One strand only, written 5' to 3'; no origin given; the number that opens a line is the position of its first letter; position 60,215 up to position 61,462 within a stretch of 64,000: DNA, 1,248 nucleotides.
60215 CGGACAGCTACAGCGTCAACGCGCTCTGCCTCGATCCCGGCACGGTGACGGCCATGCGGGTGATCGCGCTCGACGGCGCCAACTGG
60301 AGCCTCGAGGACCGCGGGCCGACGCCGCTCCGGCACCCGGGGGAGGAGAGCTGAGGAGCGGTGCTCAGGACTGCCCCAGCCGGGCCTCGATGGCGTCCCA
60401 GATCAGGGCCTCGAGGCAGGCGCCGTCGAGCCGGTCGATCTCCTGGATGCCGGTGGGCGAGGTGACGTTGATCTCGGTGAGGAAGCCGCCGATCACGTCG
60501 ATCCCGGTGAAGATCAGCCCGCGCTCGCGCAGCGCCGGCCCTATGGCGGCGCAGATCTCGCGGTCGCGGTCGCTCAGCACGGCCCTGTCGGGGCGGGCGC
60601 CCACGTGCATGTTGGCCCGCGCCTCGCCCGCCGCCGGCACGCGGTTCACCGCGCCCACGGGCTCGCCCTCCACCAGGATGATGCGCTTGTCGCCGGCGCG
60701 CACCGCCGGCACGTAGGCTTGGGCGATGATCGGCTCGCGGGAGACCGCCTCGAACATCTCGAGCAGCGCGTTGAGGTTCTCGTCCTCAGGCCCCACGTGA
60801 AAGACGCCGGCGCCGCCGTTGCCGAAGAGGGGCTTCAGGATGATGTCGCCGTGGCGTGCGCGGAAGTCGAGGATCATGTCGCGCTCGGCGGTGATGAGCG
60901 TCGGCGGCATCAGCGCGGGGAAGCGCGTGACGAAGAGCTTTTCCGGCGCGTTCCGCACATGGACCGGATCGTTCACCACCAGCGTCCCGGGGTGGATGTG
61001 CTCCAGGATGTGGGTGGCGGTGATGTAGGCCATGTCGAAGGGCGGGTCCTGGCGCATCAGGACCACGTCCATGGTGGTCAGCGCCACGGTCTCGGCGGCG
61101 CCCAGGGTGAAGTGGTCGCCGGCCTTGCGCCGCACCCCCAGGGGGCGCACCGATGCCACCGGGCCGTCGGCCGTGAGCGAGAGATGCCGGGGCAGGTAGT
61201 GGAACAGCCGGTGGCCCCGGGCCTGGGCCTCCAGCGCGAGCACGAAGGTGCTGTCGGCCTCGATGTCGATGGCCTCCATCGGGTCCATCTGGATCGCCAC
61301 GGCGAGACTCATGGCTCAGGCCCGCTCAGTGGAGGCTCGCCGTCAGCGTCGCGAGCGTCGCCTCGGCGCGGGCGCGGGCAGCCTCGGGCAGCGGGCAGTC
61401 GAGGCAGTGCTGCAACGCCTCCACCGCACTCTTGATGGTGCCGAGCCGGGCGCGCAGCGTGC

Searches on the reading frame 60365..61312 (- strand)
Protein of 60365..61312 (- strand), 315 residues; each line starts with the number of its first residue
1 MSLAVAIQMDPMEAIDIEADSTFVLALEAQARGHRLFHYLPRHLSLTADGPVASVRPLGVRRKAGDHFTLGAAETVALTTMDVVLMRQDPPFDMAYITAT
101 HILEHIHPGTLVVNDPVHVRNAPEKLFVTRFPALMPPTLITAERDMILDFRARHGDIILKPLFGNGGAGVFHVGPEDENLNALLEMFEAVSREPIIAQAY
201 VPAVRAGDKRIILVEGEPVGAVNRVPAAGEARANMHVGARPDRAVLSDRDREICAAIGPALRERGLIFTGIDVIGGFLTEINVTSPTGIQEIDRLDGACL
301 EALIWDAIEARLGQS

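Call 24: search_protein_families(library=pfam, proteins=[window:60365-61312:-], max_evalue=0.01)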
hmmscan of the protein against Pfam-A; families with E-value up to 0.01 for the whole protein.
window:60365-61312:- (315 aa): 4 families
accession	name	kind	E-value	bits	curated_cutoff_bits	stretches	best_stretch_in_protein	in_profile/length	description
PF02955.21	GSH-S_ATP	-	2.2e-69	232.8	23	1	124-296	1-174/175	Prokaryotic glutathione synthetase, ATP-grasp domain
PF02951.20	GSH-S_N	-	3.8e-41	140.3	21.3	1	4-120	2-119/119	Prokaryotic glutathione synthetase, N-terminal domain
PF08443.16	RimK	-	3.8e-13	49.9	21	1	156-295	42-175/188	RimK-like ATP-grasp domain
PF14398.11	ATPgrasp_YheCD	-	0.0014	18.4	26.8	1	133-178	27-72/255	YheC/D like ATP-grasp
